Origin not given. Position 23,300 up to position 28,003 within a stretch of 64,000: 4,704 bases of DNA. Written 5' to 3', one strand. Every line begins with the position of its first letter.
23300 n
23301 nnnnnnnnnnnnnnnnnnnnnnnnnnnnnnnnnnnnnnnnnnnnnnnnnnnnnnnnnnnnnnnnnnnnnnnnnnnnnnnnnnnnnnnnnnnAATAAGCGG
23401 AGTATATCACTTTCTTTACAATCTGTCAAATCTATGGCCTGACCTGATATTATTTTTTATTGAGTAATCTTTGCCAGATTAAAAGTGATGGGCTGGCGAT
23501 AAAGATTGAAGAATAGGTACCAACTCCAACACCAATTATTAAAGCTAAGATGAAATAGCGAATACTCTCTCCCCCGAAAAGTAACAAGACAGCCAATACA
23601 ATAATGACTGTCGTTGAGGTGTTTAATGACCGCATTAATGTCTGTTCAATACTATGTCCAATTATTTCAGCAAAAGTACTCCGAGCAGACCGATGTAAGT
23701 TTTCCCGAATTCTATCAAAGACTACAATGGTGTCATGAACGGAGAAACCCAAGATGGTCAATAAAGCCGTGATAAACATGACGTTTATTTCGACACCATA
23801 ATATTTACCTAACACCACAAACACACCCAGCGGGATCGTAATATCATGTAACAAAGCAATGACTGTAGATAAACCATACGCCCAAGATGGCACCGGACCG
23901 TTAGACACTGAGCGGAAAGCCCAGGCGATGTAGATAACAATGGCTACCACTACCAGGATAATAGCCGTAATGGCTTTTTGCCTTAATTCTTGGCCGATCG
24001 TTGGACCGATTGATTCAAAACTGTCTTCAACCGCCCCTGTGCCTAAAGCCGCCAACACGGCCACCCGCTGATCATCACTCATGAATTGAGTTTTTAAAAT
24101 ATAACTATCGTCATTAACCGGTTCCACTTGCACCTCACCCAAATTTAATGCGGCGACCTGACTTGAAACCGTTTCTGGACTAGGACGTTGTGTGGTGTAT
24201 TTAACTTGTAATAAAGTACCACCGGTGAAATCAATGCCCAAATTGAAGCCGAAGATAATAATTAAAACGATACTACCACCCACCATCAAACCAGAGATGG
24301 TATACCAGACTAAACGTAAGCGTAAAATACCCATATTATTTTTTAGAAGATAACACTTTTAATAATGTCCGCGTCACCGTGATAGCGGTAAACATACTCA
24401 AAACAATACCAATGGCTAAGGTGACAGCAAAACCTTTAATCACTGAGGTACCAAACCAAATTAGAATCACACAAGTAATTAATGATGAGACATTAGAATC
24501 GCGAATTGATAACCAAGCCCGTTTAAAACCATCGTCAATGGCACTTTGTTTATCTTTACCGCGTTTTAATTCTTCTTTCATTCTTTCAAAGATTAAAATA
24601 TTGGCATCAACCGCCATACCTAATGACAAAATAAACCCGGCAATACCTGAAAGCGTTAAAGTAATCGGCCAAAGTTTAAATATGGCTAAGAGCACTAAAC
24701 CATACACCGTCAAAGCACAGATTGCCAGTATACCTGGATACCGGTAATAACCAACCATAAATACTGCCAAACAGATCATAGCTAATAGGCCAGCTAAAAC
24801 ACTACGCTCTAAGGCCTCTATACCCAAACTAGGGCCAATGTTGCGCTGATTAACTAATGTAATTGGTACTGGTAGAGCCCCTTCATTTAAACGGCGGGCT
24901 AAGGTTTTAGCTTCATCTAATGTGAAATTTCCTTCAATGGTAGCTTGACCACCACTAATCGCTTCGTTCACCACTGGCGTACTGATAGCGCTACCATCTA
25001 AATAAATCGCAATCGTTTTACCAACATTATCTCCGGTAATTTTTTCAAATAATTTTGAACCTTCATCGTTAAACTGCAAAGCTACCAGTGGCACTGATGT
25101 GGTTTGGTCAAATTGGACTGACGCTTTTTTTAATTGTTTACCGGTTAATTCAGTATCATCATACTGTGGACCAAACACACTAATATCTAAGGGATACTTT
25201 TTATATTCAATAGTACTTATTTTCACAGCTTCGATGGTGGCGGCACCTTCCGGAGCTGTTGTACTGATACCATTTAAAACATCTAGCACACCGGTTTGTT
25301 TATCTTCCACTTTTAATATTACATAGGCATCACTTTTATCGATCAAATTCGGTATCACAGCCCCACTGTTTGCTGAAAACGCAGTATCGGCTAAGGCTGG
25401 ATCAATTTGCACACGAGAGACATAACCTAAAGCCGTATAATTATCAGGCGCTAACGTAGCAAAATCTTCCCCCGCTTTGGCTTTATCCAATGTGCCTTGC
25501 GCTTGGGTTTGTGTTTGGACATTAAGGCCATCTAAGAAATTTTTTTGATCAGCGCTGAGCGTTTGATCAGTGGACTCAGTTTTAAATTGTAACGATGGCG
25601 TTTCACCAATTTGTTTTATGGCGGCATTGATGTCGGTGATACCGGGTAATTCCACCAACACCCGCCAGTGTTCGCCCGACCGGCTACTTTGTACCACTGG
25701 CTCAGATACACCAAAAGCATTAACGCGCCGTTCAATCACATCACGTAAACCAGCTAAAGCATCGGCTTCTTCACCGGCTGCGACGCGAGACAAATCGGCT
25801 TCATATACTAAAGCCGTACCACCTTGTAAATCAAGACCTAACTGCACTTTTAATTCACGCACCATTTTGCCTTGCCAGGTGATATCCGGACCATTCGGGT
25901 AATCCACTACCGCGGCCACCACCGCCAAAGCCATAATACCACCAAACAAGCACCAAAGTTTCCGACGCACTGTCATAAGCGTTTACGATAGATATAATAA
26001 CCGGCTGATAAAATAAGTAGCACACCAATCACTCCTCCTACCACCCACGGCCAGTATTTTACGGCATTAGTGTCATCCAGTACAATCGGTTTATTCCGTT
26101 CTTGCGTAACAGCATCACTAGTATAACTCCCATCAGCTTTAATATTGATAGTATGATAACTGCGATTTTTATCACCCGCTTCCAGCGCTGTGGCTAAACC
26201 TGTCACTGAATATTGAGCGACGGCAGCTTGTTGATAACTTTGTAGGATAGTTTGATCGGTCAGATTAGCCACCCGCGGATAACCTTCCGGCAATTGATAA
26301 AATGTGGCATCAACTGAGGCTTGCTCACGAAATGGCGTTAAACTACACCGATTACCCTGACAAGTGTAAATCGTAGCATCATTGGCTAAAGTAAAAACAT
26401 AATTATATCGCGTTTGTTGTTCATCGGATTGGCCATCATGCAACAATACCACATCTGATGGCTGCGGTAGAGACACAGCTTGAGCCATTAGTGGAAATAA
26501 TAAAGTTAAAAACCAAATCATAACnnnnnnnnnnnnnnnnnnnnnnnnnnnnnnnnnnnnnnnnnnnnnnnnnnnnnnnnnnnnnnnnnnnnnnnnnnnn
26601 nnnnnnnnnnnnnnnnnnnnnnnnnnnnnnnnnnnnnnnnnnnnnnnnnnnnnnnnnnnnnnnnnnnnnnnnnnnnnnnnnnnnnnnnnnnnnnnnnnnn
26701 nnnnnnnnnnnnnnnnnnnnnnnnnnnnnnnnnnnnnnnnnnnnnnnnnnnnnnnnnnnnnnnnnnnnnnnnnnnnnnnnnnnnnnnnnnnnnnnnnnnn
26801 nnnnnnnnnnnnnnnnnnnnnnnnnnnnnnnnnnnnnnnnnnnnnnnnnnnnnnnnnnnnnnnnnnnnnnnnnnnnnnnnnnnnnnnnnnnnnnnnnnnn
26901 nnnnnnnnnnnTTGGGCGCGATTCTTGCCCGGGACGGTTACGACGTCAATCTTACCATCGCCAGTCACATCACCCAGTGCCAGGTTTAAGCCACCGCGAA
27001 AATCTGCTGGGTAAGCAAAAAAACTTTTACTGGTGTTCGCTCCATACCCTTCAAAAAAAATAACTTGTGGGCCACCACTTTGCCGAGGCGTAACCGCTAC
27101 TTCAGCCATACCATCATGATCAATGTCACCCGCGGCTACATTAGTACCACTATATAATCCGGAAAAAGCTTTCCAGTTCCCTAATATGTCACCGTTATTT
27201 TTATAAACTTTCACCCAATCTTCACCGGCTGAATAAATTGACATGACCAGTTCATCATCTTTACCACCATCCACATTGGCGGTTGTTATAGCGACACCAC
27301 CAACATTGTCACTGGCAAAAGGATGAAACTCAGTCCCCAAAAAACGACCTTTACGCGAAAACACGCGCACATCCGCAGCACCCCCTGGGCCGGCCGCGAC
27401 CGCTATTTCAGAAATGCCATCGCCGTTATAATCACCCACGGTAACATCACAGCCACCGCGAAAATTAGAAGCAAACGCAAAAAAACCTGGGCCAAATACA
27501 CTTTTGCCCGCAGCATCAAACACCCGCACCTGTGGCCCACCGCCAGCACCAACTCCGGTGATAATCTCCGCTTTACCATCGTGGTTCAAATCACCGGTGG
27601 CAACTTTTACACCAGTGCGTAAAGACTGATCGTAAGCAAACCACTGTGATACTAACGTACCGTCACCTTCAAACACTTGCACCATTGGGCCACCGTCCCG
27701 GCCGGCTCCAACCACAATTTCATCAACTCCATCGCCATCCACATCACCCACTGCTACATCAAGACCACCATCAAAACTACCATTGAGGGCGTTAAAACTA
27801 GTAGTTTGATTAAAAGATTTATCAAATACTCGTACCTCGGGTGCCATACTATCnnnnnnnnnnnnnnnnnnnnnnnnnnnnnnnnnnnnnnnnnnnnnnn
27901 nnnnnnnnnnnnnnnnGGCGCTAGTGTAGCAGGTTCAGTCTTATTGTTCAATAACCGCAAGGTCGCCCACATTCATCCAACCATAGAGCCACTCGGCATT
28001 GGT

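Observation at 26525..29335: Tandem paralogs fusing FG-GAP/VCBS beta-propeller repeats to an L,D-transpeptidase catalytic domain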

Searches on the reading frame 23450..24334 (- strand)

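Call 81: search_protein_families(library=pfam, proteins=[window:23450-24334:-], max_evalue=0.0001)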
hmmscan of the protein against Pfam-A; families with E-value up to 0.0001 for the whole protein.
window:23450-24334:- (294 aa): 2 families
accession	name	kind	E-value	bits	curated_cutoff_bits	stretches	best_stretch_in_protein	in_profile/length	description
PF02355.23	SecD_SecF_C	-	7.5e-55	185.7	20.5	1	97-288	9-187/189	Protein export membrane protein SecD/SecF, C-terminal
PF07549.19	Sec_GG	-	1.1e-09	38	20.3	1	23-48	1-26/28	SecD/SecF GG Motif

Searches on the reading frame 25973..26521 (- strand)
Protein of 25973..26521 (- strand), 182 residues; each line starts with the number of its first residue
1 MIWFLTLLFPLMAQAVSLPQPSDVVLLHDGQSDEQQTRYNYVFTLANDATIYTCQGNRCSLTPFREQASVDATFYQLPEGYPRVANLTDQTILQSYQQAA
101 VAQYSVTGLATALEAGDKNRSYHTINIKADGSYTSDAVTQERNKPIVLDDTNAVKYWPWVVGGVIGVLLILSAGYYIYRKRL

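Call 3: search_protein_families(library=pfam, proteins=[window:25973-26521:-], max_evalue=0.01)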
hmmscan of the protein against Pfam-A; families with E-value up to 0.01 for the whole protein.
window:25973-26521:- (182 aa): 0 families

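Call 4: search_protein_families(library=ncbifam, proteins=[window:25973-26521:-], max_evalue=0.01)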
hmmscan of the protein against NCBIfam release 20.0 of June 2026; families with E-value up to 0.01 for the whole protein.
window:25973-26521:- (182 aa): 0 families
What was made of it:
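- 25973..26521 (-): 182-aa type I membrane protein (signal peptide plus C-terminal TM) wedged between LDT-A and secD. It is conserved only in close relatives and has no known domain. No Pfam or NCBIfam hit (calls 3, 4).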

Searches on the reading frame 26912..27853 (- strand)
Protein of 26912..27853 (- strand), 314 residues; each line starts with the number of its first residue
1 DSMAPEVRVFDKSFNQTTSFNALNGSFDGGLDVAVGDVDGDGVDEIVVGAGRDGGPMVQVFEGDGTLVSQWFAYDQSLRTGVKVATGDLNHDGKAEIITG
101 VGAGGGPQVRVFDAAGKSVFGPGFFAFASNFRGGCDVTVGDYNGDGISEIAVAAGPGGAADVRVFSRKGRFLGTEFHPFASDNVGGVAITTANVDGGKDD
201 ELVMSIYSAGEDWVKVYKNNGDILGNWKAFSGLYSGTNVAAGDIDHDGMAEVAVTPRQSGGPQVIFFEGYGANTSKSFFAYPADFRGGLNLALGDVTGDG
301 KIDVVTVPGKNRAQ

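Call 58: search_solved_structures(query=window:26912-27853:-, max_evalue=0.1, show_alignments=0)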
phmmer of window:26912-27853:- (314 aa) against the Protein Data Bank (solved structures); distinct sequences matched with E-value up to 0.1: 29.
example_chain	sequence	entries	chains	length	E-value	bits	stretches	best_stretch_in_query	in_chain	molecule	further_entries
9ind_A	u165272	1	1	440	2.7e-05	26.9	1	21-173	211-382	Integrin alpha-V heavy chain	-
8tcg_A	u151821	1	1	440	3.4e-05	26.6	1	21-173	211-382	Integrin alpha-V heavy chain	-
8tcf_A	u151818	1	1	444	5.1e-05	26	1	21-173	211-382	Integrin alpha-V heavy chain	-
5ffg_A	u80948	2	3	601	7.8e-05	25.4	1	21-173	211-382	Integrin alpha-V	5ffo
9xmm_A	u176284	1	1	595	8.4e-05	25.3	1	21-173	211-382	Integrin alpha-V heavy chain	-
5nem_A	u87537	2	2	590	8.5e-05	25.3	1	21-173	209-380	Integrin alpha-V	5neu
7y1t_A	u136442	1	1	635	8.7e-05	25.2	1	22-173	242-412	Integrin alpha-V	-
6om2_A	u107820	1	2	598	8.7e-05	25.2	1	21-173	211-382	Integrin alpha-V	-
6om1_A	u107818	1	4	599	8.8e-05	25.2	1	21-173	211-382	Integrin alpha-V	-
4um8_A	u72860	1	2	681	9.1e-05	25.2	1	23-173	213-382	INTEGRIN ALPHA-V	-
5ner_A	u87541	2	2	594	9.3e-05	25.2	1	21-173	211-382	Integrin alpha-V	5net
4um9_A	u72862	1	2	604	9.4e-05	25.1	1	22-173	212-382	Integrin alpha-V heavy chain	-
9cz7_A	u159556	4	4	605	9.7e-05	25.1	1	22-173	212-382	Integrin alpha-V heavy chain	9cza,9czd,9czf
8ij5_E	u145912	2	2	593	0.0001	25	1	21-173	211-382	Integrin alpha-V heavy chain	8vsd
8w30_A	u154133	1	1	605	0.00011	24.9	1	22-173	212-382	Integrin alpha-V heavy chain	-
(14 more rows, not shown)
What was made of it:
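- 26912..27853 (-): LDT-A six-bladed FG-GAP propeller (residues 22-335). Units start at residues 47, 98, 151, 203, 253 and 305. Residues 22-46 supply the two closing strands of blade 6. Sequence homology to integrin alpha-V blades, E 2.7e-5 (call 58).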
